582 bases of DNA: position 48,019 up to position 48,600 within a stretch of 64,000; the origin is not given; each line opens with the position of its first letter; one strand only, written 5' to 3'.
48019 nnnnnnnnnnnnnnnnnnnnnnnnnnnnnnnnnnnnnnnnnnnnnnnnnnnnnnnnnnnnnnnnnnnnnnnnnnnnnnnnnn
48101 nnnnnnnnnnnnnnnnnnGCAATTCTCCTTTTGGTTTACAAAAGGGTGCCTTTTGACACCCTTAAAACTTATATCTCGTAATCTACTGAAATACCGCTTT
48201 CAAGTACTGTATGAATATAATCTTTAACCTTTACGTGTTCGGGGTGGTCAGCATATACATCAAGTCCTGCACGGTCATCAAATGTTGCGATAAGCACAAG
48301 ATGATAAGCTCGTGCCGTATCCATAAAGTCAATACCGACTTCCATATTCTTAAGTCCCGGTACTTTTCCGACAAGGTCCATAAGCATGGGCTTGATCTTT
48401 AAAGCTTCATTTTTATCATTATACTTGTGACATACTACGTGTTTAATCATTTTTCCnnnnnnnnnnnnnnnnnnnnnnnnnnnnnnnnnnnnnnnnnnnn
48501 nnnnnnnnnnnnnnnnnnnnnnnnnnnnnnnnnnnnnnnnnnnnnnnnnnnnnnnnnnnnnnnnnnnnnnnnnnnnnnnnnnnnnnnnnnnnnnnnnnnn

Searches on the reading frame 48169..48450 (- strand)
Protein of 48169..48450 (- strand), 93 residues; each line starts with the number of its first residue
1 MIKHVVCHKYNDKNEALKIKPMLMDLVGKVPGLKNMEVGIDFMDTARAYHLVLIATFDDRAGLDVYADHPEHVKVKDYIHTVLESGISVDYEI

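Call 51: search_protein_families(library=pfam, max_evalue=0.000001, proteins=[window:48169-48450:-])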
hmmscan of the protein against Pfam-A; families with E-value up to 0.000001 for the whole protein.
window:48169-48450:- (93 aa): 1 family
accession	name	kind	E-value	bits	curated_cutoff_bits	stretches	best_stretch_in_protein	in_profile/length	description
PF07876.18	Dabb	-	2.6e-19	70.1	25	1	2-92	1-95/96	Stress responsive A/B Barrel Domain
